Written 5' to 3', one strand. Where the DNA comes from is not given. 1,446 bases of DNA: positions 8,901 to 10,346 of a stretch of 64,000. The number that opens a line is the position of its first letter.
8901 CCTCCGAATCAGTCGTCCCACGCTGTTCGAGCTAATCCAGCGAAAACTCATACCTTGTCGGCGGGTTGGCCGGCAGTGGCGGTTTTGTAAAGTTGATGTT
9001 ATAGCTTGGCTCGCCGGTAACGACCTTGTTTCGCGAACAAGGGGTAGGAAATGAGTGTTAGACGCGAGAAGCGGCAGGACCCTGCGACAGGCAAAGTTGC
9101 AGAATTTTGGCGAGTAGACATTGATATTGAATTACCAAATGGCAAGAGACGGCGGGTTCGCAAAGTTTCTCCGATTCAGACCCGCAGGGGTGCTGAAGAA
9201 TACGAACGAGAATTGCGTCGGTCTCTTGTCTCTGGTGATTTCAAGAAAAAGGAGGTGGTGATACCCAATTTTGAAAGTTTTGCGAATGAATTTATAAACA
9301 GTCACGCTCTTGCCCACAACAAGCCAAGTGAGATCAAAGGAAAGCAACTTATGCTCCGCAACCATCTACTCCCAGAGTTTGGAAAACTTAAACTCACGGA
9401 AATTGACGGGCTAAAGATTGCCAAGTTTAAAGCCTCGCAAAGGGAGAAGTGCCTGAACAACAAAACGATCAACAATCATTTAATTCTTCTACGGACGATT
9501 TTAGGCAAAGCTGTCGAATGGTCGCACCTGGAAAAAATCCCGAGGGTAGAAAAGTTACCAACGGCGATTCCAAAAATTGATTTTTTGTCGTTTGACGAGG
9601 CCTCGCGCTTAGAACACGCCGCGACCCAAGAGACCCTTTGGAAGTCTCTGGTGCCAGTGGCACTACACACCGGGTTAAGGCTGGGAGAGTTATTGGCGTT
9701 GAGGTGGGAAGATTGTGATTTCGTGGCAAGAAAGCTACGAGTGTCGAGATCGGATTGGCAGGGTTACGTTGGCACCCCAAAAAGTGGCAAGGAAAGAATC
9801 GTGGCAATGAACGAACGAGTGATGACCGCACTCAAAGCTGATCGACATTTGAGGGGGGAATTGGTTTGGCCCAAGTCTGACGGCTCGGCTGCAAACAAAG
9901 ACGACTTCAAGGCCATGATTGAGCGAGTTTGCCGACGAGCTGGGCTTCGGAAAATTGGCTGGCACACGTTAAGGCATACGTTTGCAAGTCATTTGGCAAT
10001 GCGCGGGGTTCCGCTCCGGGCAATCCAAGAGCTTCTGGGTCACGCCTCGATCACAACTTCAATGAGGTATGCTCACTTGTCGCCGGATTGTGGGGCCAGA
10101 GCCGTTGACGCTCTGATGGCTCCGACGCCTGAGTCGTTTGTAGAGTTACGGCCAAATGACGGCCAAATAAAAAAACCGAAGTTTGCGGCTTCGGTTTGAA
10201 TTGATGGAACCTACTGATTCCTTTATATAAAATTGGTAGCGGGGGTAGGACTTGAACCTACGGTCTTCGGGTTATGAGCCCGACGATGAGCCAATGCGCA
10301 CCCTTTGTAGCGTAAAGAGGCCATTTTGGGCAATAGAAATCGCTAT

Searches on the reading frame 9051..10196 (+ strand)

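Call 26: search_protein_families(library=pfam, proteins=[window:9051-10196:+], max_evalue=0.001)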
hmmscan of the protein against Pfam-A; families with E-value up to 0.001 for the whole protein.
window:9051-10196:+ (382 aa): 2 families
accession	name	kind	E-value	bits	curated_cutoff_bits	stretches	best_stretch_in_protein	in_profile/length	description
PF00589.27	Phage_integrase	-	5.1e-33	114.7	27.1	1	178-344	2-169/172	Phage integrase family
PF14659.12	Phage_int_SAM_3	-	1.7e-06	28.6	22.6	1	74-126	2-53/58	Phage integrase, N-terminal SAM-like domain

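Call 61: search_protein_families(library=ncbifam, proteins=[window:9051-10196:+], max_evalue=0.001)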
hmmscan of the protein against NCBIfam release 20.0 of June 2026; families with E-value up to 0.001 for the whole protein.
window:9051-10196:+ (382 aa): 10 families
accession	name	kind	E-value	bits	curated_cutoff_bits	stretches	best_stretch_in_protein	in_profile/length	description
NF040815.2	recomb_XerA_Arch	equivalog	3.9e-30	105.3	220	1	109-344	29-255/263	site-specific tyrosine recombinase/integron integrase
TIGR02224.1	recomb_XerC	equivalog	2.9e-24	86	335.15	1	112-344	38-278/295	tyrosine recombinase XerC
NF001399.0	PRK00283.1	subfamily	7.4e-24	84.5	279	1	75-344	10-284/300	tyrosine recombinase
TIGR02225.1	recomb_XerD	equivalog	1.1e-22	80.7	329.6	1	111-344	36-275/290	site-specific tyrosine recombinase XerD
TIGR02249.1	integrase_gron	subfamily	5.6e-20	71.9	265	2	285-345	241-302/315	integron integrase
NF003462.0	PRK05084.1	equivalog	1.5e-10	40.3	267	1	201-355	201-356/360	tyrosine recombinase XerS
NF002331.0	PRK01287.1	subfamily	8e-10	38.2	371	1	179-344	142-313/365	site-specific tyrosine recombinase XerC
NF011946.0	PRK15417.1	equivalog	8.6e-10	38.3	435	1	285-355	256-327/337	integron integrase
NF007370.0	PRK09870.1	subfamily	3.2e-09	36.7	221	1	197-341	34-177/200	tyrosine-type DNA invertase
NF007371.0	PRK09871.1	subfamily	3.4e-08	33.3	222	1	199-341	30-172/198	tyrosine-type DNA invertase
